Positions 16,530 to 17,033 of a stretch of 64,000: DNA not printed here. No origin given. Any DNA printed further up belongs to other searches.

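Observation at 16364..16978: Low-GC islet with intact HicB antitoxin and a 20-codon HicA toxin stump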

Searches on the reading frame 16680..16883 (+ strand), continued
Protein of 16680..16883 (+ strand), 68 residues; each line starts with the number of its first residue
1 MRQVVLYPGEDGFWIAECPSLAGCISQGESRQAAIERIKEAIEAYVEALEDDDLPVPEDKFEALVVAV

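Call 33: search_protein_families(library=pfam, proteins=[L009:5303-6451:+, L010:5409-6452:+, L011:5352-5546:+, L009:2265-4442:-, L009:922-1917:-], max_evalue=0.1)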
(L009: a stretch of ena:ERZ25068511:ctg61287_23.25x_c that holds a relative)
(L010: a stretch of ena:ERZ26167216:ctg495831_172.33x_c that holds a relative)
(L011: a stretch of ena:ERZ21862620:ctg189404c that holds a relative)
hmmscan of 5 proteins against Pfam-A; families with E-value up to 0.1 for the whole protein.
L009:5303-6451:+ (383 aa): 1 family
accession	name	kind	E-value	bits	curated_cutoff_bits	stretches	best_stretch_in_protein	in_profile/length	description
PF02810.21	SEC-C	-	7.1e-10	39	20.4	1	12-29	1-18/19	SEC-C motif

L010:5409-6452:+ (348 aa): 0 families

L011:5352-5546:+ (65 aa): 2 families
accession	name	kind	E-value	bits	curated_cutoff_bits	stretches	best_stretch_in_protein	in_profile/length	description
PF15919.11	HicB_lk_antitox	-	5.6e-08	33.4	27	1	3-49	1-48/123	HicB_like antitoxin of bacterial toxin-antitoxin system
PF21748.3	UPF0150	-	0.00016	22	27.3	1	9-46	16-53/64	UPF0150-like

L009:2265-4442:- (725 aa): 2 families
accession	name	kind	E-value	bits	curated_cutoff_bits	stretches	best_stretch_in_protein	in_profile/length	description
PF13589.12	HATPase_c_3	-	5e-18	65.9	25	1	48-165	4-111/137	Histidine kinase-, DNA gyrase B-, and HSP90-like ATPase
PF02518.31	HATPase_c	-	2.9e-12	47.5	26.4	2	47-99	6-56/111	Histidine kinase-, DNA gyrase B-, and HSP90-like ATPase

L009:922-1917:- (331 aa): 0 families

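Call 37: find_encoding_contigs(protein=P0003, flank=3000, max_places=3)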
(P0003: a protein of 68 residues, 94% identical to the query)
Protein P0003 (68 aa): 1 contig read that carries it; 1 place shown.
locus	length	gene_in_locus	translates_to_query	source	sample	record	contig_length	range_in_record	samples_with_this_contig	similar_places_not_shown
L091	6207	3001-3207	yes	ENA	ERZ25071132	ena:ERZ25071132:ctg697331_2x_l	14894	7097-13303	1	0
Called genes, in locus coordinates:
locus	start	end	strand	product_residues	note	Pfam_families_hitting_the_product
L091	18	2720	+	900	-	PF24391:HD-CE, PF02518:HATPase_c (weak), PF13589:HATPase_c_3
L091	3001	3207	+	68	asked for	PF15919:HicB_lk_antitox (weak)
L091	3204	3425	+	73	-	PF07927:HicA_toxin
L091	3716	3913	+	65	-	PF15919:HicB_lk_antitox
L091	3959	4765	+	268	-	PF05721:PhyH (faint)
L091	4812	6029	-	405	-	PF02746:MR_MLE_N, PF13378:MR_MLE_C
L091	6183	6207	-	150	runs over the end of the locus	PF05721:PhyH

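Call 38: find_encoding_contigs(protein=P0004, flank=3000, max_places=3)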
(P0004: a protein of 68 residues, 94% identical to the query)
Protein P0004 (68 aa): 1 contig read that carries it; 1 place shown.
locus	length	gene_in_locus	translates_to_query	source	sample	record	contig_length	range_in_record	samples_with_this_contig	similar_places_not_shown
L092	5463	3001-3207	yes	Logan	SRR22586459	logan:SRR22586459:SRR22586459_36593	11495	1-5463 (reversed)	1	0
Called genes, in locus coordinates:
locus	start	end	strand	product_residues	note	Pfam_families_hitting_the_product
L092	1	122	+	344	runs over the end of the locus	-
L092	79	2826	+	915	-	PF24391:HD-CE, PF02518:HATPase_c (weak), PF13589:HATPase_c_3, PF25794:SACS (faint)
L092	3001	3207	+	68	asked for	PF15919:HicB_lk_antitox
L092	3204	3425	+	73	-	PF07927:HicA_toxin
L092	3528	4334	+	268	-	PF05721:PhyH (faint)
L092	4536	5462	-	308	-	?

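Call 39: find_encoding_contigs(protein=P0012, flank=3000, max_places=3)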
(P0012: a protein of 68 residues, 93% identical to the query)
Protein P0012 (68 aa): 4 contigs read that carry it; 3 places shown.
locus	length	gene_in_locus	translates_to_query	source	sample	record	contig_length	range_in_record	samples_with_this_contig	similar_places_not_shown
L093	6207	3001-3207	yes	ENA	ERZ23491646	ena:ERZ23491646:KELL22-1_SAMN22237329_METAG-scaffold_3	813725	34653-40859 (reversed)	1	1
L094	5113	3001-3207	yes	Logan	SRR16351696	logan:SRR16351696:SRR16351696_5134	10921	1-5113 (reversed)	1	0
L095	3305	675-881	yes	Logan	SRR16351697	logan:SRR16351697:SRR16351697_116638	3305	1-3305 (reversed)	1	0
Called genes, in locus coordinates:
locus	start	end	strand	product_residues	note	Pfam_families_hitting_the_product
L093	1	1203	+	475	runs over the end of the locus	PF00884:Sulfatase, PF01663:Phosphodiest, PF16347:SGSH_C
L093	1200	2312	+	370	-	PF08240:ADH_N, PF16912:Glu_dehyd_C (weak), PF00107:ADH_zinc_N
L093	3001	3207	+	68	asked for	PF15919:HicB_lk_antitox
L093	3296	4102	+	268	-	PF05721:PhyH (faint)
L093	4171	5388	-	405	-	PF02746:MR_MLE_N, PF13378:MR_MLE_C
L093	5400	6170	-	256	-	PF05721:PhyH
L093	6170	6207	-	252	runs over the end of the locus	PF00106:adh_short, PF08659:KR, PF13561:adh_short_C2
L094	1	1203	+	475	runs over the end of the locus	PF00884:Sulfatase, PF01663:Phosphodiest, PF16347:SGSH_C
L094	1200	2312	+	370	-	PF08240:ADH_N, PF16912:Glu_dehyd_C (weak), PF00107:ADH_zinc_N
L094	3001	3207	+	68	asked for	PF15919:HicB_lk_antitox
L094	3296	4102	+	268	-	PF05721:PhyH (faint)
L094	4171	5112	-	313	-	?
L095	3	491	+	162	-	?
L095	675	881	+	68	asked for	PF15919:HicB_lk_antitox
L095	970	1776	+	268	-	PF05721:PhyH (faint)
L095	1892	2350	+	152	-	-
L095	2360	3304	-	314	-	?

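Call 47: find_encoding_contigs(protein=P0038, flank=3000, max_places=3)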
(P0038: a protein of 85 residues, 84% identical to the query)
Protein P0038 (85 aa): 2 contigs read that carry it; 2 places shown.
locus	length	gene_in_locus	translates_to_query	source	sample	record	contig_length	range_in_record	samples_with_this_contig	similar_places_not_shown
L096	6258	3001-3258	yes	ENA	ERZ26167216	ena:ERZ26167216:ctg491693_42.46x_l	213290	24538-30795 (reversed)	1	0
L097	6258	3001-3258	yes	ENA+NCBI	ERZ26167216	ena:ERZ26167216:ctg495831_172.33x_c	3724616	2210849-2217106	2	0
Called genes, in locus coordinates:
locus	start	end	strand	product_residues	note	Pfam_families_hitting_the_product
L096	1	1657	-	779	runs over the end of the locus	PF01804:Penicil_amidase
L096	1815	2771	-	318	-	PF01408:GFO_IDH_MocA, PF02894:GFO_IDH_MocA_C (weak), PF22725:GFO_IDH_MocA_C3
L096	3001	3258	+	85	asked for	PF15919:HicB_lk_antitox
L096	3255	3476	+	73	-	PF07927:HicA_toxin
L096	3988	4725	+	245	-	PF05721:PhyH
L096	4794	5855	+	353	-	PF00389:2-Hacid_dh (weak), PF02826:2-Hacid_dh_C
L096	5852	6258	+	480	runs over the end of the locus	PF00884:Sulfatase, PF01663:Phosphodiest, PF16347:SGSH_C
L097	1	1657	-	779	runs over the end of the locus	PF01804:Penicil_amidase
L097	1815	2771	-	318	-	PF01408:GFO_IDH_MocA, PF02894:GFO_IDH_MocA_C (weak), PF22725:GFO_IDH_MocA_C3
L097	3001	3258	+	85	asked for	PF15919:HicB_lk_antitox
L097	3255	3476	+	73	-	PF07927:HicA_toxin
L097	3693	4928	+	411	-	PF00872:Transposase_mut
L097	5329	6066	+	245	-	PF05721:PhyH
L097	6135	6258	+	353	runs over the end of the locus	PF00389:2-Hacid_dh (weak), PF02826:2-Hacid_dh_C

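Call 48: search_solved_structures(query=window:16680-16883:+, max_evalue=1, show_alignments=2)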
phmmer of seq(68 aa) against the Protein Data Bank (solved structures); distinct sequences matched with E-value up to 1: 5.
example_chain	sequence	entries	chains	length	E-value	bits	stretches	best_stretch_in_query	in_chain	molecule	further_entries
8aw4_B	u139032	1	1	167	0.2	15.6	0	40-64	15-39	ALPHAREP bGFPD-YY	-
2yzt_A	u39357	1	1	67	0.21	15.5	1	3-47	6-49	Putative uncharacterized protein TTHA1756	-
9k1s_C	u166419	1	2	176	0.37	14.7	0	20-65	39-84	Isoform 4 of Gasdermin-B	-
1wv8_A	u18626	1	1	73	0.65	13.9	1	5-50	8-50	hypothetical protein TTHA1013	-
6g1n_A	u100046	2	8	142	0.95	13.4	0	13-50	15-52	antitoxin HicB | HicB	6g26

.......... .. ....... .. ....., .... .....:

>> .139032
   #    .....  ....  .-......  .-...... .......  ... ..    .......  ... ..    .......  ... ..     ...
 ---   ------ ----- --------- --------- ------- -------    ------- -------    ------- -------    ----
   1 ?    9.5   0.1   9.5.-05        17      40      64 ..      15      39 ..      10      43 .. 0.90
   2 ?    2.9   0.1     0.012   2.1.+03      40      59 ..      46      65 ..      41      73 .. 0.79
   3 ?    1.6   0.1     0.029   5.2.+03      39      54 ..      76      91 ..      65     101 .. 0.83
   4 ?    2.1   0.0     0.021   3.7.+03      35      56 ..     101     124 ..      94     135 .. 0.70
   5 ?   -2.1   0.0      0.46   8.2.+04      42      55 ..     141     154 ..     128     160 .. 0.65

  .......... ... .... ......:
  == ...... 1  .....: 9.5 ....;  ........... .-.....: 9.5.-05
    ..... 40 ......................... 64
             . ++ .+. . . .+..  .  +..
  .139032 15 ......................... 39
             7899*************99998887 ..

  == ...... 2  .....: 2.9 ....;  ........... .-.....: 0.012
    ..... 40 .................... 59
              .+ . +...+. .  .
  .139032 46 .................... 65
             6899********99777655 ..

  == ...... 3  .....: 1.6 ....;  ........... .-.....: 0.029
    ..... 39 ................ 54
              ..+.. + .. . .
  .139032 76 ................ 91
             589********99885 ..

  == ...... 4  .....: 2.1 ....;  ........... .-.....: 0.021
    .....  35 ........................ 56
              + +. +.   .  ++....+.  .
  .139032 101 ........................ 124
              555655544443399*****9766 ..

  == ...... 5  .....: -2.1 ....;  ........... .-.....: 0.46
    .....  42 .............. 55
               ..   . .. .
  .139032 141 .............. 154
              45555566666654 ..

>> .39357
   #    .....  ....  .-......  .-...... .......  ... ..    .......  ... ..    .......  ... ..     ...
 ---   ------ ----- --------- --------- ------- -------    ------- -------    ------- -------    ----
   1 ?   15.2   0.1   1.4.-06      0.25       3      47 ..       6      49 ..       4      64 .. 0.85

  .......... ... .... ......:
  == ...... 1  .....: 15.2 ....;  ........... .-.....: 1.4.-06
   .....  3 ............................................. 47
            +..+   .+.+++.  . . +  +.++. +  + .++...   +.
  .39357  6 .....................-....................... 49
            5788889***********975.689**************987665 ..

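Call 58: search_protein_families(library=padloc, proteins=[L091:18-2717:+, L010:1053-3221:-, L010:3224-4348:-, L009:5303-6451:+, L010:5409-6452:+, L009:922-1917:-, window:16680-16883:+], max_evalue=0.001)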
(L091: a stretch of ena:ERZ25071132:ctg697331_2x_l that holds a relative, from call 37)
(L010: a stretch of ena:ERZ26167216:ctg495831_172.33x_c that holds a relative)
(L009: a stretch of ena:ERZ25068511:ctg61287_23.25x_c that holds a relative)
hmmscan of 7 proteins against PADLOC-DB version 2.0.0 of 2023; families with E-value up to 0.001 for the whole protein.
L091:18-2717:+ (900 aa): 0 families

L010:1053-3221:- (722 aa): 2 families
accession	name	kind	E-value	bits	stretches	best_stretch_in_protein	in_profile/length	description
PDLC03419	REase_II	-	1.6e-10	38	1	12-114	11-113/695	Type II restriction enzyme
PDLC03485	REase_II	-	1.7e-05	21.5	1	30-124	30-116/611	Type II restriction enzyme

L010:3224-4348:- (375 aa): 59 families (the best 25 are shown)
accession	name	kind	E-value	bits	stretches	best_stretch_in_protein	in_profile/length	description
PDLC02649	DrmMII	-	2.4e-135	449.8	1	1-374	46-418/422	DrmMII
PDLC03232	MTase_II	-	1.2e-76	256.4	1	64-372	131-458/465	Type II methyltransferase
PDLC03234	MTase_II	-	5.7e-61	204.8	1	55-373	62-365/375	Type II methyltransferase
PDLC03378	MTase_II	-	7.4e-54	181.3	1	38-374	47-330/344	Type II methyltransferase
PDLC02656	DrmMII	-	1e-53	180.9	2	36-201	52-234/491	DrmMII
PDLC03326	MTase_II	-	1.6e-51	173.7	1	40-370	51-372/412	Type II methyltransferase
PDLC00033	DruM2|DruM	-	1.2e-45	154.4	2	39-175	67-193/368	DNA cytosine methylase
PDLC02648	DrmMII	-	2.5e-42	143.3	1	55-369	87-446/468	DrmMII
PDLC03272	MTase_II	-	4.3e-41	139.4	1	45-373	116-389/407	Type II methyltransferase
PDLC00026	DruM2|DruM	-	9.5e-41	138.4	1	38-372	50-316/336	DNA cytosine methylase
PDLC03237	MTase_II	-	1.9e-40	136.6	2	39-178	840-974/1036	Type II methyltransferase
PDLC00030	DruM2|DruM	-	7.5e-35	118.8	2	42-177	60-189/380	DNA cytosine methylase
PDLC03279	MTase_II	-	7.5e-34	115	1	48-367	55-346/587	Type II methyltransferase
PDLC00027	DruM2|DruM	-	1.1e-32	111.8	2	63-191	69-190/361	DNA cytosine methylase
PDLC00031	DruM2|DruM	-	1.1e-32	111.5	2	56-189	62-188/361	DNA cytosine methylase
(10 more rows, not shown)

L009:5303-6451:+ (383 aa): 4 families
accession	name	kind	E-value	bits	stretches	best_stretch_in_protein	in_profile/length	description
PDLC00872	E2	-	8.1e-06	23.5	1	6-35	164-193/216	E2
PDLC00833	E1-E2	-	9.5e-06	23.2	1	7-30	169-192/222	E1-E2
PDLC00865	E2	-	6.7e-05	20.4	1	8-34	168-194/219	E2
PDLC04917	PDC-S12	-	0.00067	17.6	0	8-29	196-217/218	-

L010:5409-6452:+ (348 aa): 0 families

L009:922-1917:- (331 aa): 0 families

seq(68 aa): 0 families

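Call 74: predict_structure(alignment_id=A4)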
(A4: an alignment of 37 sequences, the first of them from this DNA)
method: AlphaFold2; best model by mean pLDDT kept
length: 68 residues; sequences in the alignment: 37
mean_pLDDT: 81.4   pTM: 0.66
mean pLDDT of the five models: 81.4, 80.3, 79.2, 78.5, 76.3
residues with pLDDT >= 90: 20; 70-90: 35; 50-70: 10; < 50: 3
segments of 3 or more residues with pLDDT < 50: none
pLDDT, mean of each block of 10 residues (from residue 1): 81 88 88 90 87 78 51
secondary structure, 60 per line:
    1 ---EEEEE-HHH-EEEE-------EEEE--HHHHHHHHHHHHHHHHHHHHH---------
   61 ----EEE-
elements in order: E4-8 E14-17 E25-28 H31-51 E65-67
